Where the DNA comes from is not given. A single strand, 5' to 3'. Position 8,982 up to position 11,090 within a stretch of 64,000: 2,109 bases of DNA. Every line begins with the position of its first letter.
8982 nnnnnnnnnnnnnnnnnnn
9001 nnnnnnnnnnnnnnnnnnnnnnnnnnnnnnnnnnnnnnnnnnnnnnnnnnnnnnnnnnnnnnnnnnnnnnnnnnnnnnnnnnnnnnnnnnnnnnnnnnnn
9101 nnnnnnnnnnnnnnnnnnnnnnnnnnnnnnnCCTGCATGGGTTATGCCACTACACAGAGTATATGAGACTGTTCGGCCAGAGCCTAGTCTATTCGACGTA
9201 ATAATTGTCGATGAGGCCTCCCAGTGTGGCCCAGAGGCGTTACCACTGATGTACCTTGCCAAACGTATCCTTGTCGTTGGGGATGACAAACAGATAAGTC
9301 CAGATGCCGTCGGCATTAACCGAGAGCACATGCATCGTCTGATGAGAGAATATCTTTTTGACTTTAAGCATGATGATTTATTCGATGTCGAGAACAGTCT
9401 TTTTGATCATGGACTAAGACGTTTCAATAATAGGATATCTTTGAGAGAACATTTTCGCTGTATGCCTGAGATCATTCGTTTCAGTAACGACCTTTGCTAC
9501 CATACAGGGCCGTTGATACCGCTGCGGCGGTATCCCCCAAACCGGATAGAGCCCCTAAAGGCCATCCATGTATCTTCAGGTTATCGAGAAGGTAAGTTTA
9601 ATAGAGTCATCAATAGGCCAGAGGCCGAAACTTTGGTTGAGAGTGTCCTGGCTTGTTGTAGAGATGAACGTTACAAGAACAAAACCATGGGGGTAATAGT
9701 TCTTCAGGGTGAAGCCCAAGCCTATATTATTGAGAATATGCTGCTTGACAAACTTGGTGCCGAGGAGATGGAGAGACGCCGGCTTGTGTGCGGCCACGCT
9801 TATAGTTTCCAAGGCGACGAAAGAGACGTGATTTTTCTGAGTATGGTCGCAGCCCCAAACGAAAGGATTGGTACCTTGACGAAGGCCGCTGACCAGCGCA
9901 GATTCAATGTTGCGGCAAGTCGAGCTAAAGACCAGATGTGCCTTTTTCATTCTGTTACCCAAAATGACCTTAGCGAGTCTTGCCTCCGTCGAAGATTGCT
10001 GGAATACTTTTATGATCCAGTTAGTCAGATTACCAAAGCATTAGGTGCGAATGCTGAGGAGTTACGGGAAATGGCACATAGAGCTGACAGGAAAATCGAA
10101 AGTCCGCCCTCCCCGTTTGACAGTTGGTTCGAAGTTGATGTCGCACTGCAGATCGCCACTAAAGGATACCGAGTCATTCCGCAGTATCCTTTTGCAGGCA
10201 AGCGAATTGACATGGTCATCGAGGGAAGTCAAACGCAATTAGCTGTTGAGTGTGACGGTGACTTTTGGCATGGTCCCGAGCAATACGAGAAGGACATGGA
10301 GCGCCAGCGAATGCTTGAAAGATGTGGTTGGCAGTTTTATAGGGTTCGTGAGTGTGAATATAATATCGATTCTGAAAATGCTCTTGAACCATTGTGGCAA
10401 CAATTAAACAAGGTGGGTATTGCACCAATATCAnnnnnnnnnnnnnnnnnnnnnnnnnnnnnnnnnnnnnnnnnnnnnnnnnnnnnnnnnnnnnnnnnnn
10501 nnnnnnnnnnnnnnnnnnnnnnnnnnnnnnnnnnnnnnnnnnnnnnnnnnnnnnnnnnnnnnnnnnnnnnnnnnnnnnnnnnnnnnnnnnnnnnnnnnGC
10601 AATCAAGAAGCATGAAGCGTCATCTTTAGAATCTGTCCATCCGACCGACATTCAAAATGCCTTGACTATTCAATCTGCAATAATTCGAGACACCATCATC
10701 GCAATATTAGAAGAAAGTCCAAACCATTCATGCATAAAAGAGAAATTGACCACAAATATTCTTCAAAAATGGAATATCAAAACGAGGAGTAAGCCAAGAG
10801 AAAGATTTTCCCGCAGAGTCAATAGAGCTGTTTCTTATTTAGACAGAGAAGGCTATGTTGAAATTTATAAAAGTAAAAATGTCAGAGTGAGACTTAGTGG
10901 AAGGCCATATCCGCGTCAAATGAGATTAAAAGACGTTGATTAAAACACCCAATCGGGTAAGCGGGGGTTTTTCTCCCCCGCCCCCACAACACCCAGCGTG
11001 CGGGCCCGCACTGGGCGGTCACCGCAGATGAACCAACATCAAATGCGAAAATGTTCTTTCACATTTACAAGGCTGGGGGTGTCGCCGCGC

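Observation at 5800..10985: Low-GC inserted gene: 1658-aa SF1 helicase with a C-terminal DUF559/Vsr-like nuclease, flanked upstream by repeats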

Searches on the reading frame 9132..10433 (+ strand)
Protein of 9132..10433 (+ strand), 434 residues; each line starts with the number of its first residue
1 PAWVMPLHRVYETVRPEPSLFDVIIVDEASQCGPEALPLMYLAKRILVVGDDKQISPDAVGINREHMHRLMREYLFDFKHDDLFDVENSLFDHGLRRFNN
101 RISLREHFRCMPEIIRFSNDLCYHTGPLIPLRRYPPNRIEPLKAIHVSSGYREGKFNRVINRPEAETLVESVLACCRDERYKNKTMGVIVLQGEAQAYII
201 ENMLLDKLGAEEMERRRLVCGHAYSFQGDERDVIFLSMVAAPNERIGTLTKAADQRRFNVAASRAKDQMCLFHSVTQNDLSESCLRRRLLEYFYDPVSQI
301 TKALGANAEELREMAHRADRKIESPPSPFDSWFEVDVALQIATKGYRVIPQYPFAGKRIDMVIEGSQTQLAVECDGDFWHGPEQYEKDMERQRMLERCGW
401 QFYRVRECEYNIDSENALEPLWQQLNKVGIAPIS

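Call 64: search_dna_similar(query=window:9132-10433:+, collection=plasmids, mode=protein, max_rows=60, rows=spread)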
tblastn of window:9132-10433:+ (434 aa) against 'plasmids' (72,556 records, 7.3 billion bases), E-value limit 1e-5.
Records with a match: 584; places in all: 590; records where one place covers at least 80% of the query: 458.
Best place of each record, by identity: <60% 584.
By first word of the organism name: Klebsiella 237; Ralstonia 107; Acinetobacter 38; Pseudomonas 27; Agrobacterium 23; Rhizobium 20; Vibrio 11; Raoultella 10; Nostoc 8; Streptomyces 5; and 66 more.
By predicted mobility (MOB-suite, as given by PLSDB): conjugative 233; non-mobilizable 199; mobilizable 152.
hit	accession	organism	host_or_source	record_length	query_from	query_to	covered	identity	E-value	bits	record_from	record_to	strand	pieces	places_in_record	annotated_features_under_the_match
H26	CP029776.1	Deinococcus actinosclerus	mixed culture,wastewater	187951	1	432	100%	49.2%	1e-125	408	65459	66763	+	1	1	hypothetical protein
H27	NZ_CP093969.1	Acinetobacter sp. LUNF3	whole organism,landfill soil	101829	1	432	100%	40.5%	4e-87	296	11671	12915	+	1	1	AAA domain-containing protein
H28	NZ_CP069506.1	Acinetobacter pittii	-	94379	1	432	100%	40.2%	1e-86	296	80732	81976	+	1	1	AAA domain-containing protein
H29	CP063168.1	Variovorax paradoxus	-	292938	1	434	100%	39.0%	3e-81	280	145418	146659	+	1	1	AAA family ATPase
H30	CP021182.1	Rhizorhabdus wittichii DC-6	activated sludge of a wastewater ...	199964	1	434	100%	37.9%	3e-66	236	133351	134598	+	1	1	hypothetical protein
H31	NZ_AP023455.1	Klebsiella pneumoniae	Homo sapiens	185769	1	432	100%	27.6%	1e-24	114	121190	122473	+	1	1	hhe: DUF4011 domain-containing anti-phage protein Hhe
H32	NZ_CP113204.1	Klebsiella pneumoniae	environment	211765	1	432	100%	27.6%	1e-24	114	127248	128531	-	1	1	hhe: DUF4011 domain-containing anti-phage protein Hhe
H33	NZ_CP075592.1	Klebsiella pneumoniae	Homo sapiens,Breast milk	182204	1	432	100%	27.4%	3e-24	113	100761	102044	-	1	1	hhe: DUF4011 domain-containing anti-phage protein Hhe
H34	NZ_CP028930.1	Klebsiella pneumoniae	-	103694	1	432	100%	27.4%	3e-24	113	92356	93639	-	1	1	hhe: DUF4011 domain-containing anti-phage protein Hhe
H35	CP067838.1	Klebsiella pneumoniae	Homo sapiens,respiratory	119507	1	432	100%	27.4%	3e-24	113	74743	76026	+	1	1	DUF4011 domain-containing protein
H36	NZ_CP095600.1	Klebsiella pneumoniae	Homo sapiens,Pure culture one microbial ...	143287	1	432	100%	27.4%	3e-24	113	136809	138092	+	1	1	hhe: DUF4011 domain-containing anti-phage protein Hhe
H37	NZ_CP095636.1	Klebsiella pneumoniae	Homo sapiens,Pure culture one microbial ...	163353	1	432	100%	27.4%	3e-24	113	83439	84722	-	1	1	hhe: DUF4011 domain-containing anti-phage protein Hhe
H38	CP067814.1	Klebsiella pneumoniae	Homo sapiens,urine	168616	1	432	100%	27.4%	3e-24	113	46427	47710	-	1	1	DUF4011 domain-containing protein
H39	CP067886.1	Klebsiella pneumoniae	Homo sapiens,urine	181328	1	432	100%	27.4%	3e-24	113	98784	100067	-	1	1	DUF4011 domain-containing protein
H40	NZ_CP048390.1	Klebsiella pneumoniae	Homo sapiens,cell culture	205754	1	432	100%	27.4%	3e-24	113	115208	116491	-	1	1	hhe: DUF4011 domain-containing anti-phage protein Hhe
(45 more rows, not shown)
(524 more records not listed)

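Call 65: get_annotated_region(hit=H31, flank=6000)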
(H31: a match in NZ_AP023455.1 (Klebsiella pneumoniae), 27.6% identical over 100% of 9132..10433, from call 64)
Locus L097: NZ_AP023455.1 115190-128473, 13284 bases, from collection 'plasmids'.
description: Klebsiella pneumoniae strain M941 plasmid pM941-a, complete sequence
organism: Klebsiella pneumoniae (NCBI taxid 573)
taxonomy: Bacteria; Pseudomonadota; Gammaproteobacteria; Enterobacterales; Enterobacteriaceae; Klebsiella; Klebsiella pneumoniae
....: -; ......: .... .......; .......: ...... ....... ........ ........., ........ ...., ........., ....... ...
typing (MOB-suite, as given by PLSDB): conjugative; replicon IncFIB,IncFII,rep_cluster_2183; relaxase MOBF,MOBF; mating-pair formation MPF_F
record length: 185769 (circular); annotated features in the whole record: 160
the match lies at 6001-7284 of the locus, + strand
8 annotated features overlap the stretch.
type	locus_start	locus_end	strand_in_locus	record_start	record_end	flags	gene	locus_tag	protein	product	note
CDS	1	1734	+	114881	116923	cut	-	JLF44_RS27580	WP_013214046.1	DUF262 domain-containing protein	-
CDS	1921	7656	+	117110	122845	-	hhe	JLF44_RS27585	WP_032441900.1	DUF4011 domain-containing anti-phage protein Hhe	GO:0051607 - defense response to virus [Evidence IEA]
CDS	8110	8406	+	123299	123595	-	-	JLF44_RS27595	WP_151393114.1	transposase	GO:0006313 - DNA transposition [Evidence IEA]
CDS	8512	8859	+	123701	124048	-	tnpB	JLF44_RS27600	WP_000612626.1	IS66 family insertion sequence element accessory protein TnpB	-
CDS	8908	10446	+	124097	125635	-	-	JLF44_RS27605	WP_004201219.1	IS66-like element ISKpn24 family transposase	GO:0006313 - DNA transposition [Evidence IEA]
CDS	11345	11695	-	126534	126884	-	-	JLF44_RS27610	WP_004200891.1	hypothetical protein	-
CDS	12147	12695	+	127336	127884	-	-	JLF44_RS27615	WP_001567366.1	thioredoxin fold domain-containing protein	-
CDS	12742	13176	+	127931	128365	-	tolA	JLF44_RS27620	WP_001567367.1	cell envelope integrity protein TolA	GO:0006810 - transport [Evidence IEA]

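Call 68: search_protein_families(library=pfam, proteins=[L097:1921-7653:+], max_evalue=0.001)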
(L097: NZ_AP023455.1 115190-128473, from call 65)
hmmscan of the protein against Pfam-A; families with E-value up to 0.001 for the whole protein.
L097:1921-7653:+ (1911 aa): 11 families
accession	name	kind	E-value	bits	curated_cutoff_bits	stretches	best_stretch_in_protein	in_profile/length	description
PF13195.11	DUF4011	-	1.6e-37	129.3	22.2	1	30-308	1-158/158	Protein of unknown function (DUF4011)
PF18741.7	MTES_1575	-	7.2e-37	125.8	38.2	1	1683-1780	1-96/96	REase_MTES_1575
PF13086.12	AAA_11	-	6.2e-17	62.6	27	2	1378-1420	212-254/257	AAA domain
PF13087.12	AAA_12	-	9.9e-12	45.3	27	1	1455-1637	19-193/195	AAA domain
PF13245.12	AAA_19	-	4.7e-09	37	25.1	0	430-491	1-64/134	AAA domain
PF13604.12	AAA_30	-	3.8e-08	33.7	27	0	428-489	4-67/191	AAA domain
PF00580.27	UvrD-helicase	-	1e-05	25.8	23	1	436-620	10-181/271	UvrD/REP helicase N-terminal domain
PF04480.18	DUF559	-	1.6e-05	25.2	20.6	1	1701-1780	38-108/109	Protein of unknown function (DUF559)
PF01443.25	Viral_helicase1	-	0.00014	22.2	21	0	443-514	1-68/228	Viral superfamily 1 RNA helicase core domain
PF01580.24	FtsK_SpoIIIE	-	0.00058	19.8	24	0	429-466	27-65/221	FtsK/SpoIIIE family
PF13401.12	AAA_22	-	0.00061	20.6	27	0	441-575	6-129/130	AAA domain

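Call 69: find_homologous_proteins(query=L097:1921-3180:+, max_evalue=0.001)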
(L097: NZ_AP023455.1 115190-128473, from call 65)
Query L097:1921-3180:+ (420 aa): 167 proteins with E <= 0.001 among 5423 candidates; the best 120 are listed.
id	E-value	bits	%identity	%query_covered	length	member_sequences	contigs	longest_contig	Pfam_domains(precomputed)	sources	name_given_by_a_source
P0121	1.3e-155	537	99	59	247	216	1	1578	PF13195.12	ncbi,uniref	ncbi:DUF4011 domain-containing protein, partial [Escherichia coli]|uniref:DUF4011 domain-containing 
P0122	5.2e-134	466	54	99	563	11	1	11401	PF13195.12,PF13086.13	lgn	-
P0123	2.4e-133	463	54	99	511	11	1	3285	PF13195.12,PF13086.13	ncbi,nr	ncbi:TPA: DUF4011 domain-containing protein, partial [Klebsiella pneumoniae]|nr:DUF4011 domain-conta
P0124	2.4e-128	447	53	95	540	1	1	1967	PF13195.12,PF13086.13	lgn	-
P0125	1.2e-116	408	66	69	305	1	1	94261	PF13195.12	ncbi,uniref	ncbi:DUF4011 domain-containing protein [Shewanella xiamenensis]|uniref:DUF4011 domain-containing pro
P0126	3.4e-112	394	54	58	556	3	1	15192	PF13195.12,PF13086.13,PF13604.13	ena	-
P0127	5.0e-108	380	63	43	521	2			PF13195.12,PF13086.13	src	-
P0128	1.2e-107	379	56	50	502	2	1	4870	PF13195.12,PF13086.13,PF13604.13,PF13245.13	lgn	-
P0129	3.3e-99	351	56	50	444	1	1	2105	PF13195.12,PF13086.13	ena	-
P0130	3.4e-98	348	65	40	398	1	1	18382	PF13195.12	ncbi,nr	ncbi:MAG: DUF4011 domain-containing protein, partial [Marinobacter sp.]|nr:DUF4011 domain-containing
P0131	5.9e-92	327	50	53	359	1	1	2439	PF13195.12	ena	-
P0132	6.3e-91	324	51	50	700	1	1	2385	PF13195.12,PF13086.13,PF13245.13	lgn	-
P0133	1.2e-90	323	50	52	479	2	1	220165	PF13195.12,PF13086.13,PF13604.13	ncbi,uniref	ncbi:DUF4011 domain-containing protein [Psychromonas sp. MME2]|uniref:DUF4011 domain-containing prot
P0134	1.8e-90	322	50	53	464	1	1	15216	PF13195.12,PF13086.13,PF13604.13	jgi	jgi:hypothetical protein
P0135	2.7e-90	322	36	99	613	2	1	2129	PF13195.12,PF13086.13,PF13604.13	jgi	jgi:DNA polymerase III delta prime subunit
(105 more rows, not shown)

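Call 72: search_solved_structures(query=L097:1921-7653:+, max_evalue=0.001)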
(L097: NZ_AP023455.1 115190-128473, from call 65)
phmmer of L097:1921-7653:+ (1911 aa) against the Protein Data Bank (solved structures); distinct sequences matched with E-value up to 0.001: 11.
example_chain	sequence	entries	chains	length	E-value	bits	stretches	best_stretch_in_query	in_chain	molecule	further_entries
4b3g_A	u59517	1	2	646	4.7e-08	33.9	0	425-488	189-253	DNA-BINDING PROTEIN SMUBP-2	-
4b3f_X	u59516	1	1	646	4.7e-08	33.9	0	425-488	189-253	DNA-BINDING PROTEIN SMUBP-2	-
5mzn_A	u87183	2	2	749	1.7e-05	25.4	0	1358-1422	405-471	Helicase SEN1,Helicase SEN1 | Helicase SEN1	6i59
5eaw_A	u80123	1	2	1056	0.00015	22.2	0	1377-1420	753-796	DNA replication ATP-dependent helicase/nuclease DNA2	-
5eax_A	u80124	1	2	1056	0.00015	22.2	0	1377-1420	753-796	DNA replication ATP-dependent helicase/nuclease DNA2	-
5ean_A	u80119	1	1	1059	0.00016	22.2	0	1377-1420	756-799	DNA replication ATP-dependent helicase/nuclease DNA2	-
8ram_O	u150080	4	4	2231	0.00029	21.3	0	1350-1423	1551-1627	Helicase SEN1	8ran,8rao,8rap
8ftm_A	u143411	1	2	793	0.00031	21.2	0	1363-1426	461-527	5'-3' RNA helicase-like protein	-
2xzo_A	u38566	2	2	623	0.00084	19.8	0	1377-1628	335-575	REGULATOR OF NONSENSE TRANSCRIPTS 1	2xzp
2gjk_A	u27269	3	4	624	0.00084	19.8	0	1377-1628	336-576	Regulator of nonsense transcripts 1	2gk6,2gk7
6ej5_A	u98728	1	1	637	0.00091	19.7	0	1377-1628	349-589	Regulator of nonsense transcripts 1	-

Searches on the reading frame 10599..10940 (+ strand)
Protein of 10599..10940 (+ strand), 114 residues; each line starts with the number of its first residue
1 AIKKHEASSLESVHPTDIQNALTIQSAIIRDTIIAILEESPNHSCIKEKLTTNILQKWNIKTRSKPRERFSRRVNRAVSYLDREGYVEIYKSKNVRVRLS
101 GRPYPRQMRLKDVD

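Call 76: search_protein_families(library=pfam, alignment_id=A4, max_evalue=10)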
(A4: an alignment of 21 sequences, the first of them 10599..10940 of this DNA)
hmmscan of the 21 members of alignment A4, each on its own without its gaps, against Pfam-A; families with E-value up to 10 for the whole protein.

A. member 1, window:10599-10940:+ (114 aa): 2 families
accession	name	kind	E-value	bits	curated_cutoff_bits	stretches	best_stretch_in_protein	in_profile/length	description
PF14338.12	Mrr_N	-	0.055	14.1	29.5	1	57-92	37-72/87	Mrr N-terminal domain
PF22665.2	DUF6293_C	-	0.1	13.5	27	1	48-99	38-90/101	DUF6293 C-terminal winged helix domain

B. families by the number of members that match (of 21 scanned): 10 families
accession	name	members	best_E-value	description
PF11280.13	DUF3081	2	0.074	Protein of unknown function (DUF3081)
PF22665.2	DUF6293_C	2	0.1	DUF6293 C-terminal winged helix domain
PF22717.1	SNaCT10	1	0.037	Short NACHT-associated C-Terminal domain, family 10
PF14338.12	Mrr_N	1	0.055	Mrr N-terminal domain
PF00598.24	Flu_M1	1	0.07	Influenza Matrix protein (M1)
PF14502.12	HTH_41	1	0.12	Helix-turn-helix domain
PF11363.13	DUF3164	1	0.16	Protein of unknown function (DUF3164)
PF08542.16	Rep_fac_C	1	0.2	Replication factor C C-terminal domain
PF22513.2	FitA-like_RHH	1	0.22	Antitoxin FitA-like, ribbon-helix-helix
PF09288.16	UBA_3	1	1.5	Fungal ubiquitin-associated domain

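Call 77: search_solved_structures(query=A4, max_evalue=10)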
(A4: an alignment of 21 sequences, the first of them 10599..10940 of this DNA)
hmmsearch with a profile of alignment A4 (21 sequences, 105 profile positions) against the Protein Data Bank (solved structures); distinct sequences matched with E-value up to 10: 6.
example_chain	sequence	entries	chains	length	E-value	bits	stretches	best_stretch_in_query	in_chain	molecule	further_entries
7a0i_A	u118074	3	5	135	0.21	14.5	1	44-83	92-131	Flagelliform spidroin variant 1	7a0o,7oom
2q9d_A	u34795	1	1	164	0.34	13.8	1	33-90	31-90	Lysozyme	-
3d36_A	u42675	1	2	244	0.62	13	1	29-97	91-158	Sporulation kinase B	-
6tv5_A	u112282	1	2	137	1.3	12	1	27-87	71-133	Tubuliform spidroin 1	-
1cu0_A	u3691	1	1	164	1.3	11.9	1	33-91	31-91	LYSOZYME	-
2k3q_A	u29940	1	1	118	1.7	11.6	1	26-83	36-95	TuSp1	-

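Call 82: predict_structure(alignment_id=A4)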
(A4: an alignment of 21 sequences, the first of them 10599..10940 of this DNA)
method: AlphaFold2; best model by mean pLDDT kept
length: 114 residues; sequences in the alignment: 21
mean_pLDDT: 86.8   pTM: 0.78
mean pLDDT of the five models: 86.8, 86.7, 86.0, 85.9, 85.5
residues with pLDDT >= 90: 90; 70-90: 4; 50-70: 3; < 50: 17
segments of 3 or more residues with pLDDT < 50: 1-11, 110-114
pLDDT, mean of each block of 10 residues (from residue 1): 44 82 95 97 97 97 96 98 98 96 74 41
secondary structure, 60 per line:
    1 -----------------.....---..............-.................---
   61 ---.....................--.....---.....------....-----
elements in order: H18-22 H26-39 E44-46 H47-57 H64-84 E87-91 E95-99 H106-109

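Call 84: fold_search(model_id=the predicted structure, library=pdb)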
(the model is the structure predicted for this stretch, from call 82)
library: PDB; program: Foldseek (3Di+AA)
matches with E <= 10: 946; with E <= 0.001: 0
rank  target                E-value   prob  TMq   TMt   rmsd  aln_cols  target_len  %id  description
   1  4kmf_A                7.8e-03  1.00  0.42  0.72   2.9        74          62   19  Crystal structure of Zalpha domain from Carassius auratus PKZ in complex with Z-DNA (released 2013-07-03)
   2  8zn0_A                1.1e-02  1.00  0.45  0.17   5.8        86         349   14  The Crystal Structure of an Atypical N-methyltransferasea PaOMT9 in P. amurense (released 2025-05-28)
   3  3rpu_Y                1.4e-02  1.00  0.49  0.29   4.7        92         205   18  Crystal structure of the MukE-MukF complex (released 2012-03-14)
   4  9gm7_D                1.5e-02  1.00  0.46  0.20   3.7        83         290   14  MukBEF in a nucleotide-bound state with open neck gate (monomer) (released 2025-03-26)
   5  7wze_A                1.6e-02  1.00  0.45  0.33   2.6        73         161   14  Structure of Transcriptional regulator from Bacillus subtilis (strain 168) (released 2022-04-20)
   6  5l0p                  1.6e-02  1.00  0.49  0.19   6.3        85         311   19  Symmetry-based assembly of a two-dimensional protein lattice (released 2017-03-29)
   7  3rpu_D                1.7e-02  1.00  0.50  0.30   4.6        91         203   16  Crystal structure of the MukE-MukF complex (released 2012-03-14)
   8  3o6b_B                2.1e-02  1.00  0.48  0.74   2.9        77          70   12  A Dual E3 Mechanism for Rub1 Ligation to Cdc53: Dcn1(P)-Cdc53(WHB) low resolution (released 2010-09-15)
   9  9gm9_D                2.1e-02  1.00  0.46  0.19   3.7        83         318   14  MukBEF in a DNA capture state (released 2025-03-26)
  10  8dk1_E                2.1e-02  0.97  0.39  0.28   5.4        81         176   18  CryoEM structure of JetABC (head construct) from Pseudomonas aeruginosa PA14 (released 2022-10-05)
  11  7wze_Y                2.2e-02  1.00  0.43  0.32   2.7        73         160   14  Structure of Transcriptional regulator from Bacillus subtilis (strain 168) (released 2022-04-20)
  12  4b8x_A                2.2e-02  1.00  0.48  0.40   5.1        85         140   13  Near atomic resolution crystal structure of Sco5413, a MarR family transcriptional regulator from Streptomyces coelico (released 2012-10-17)
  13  3euh_C                2.5e-02  1.00  0.49  0.29   4.9        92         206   18  Crystal Structure of the MukE-MukF Complex (released 2009-01-20)
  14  7l1i                  2.7e-02  0.99  0.44  0.30   5.2        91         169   20  Crystal structure of the MarR family transcriptional regulator from Acineotobacter baumannii bound to Indole 3 acetic ac (released 2022-02-09)
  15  4a0c_C                2.9e-02  1.00  0.51  0.10   3.4        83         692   10  Structure of the CAND1-CUL4B-RBX1 complex (released 2011-11-30)
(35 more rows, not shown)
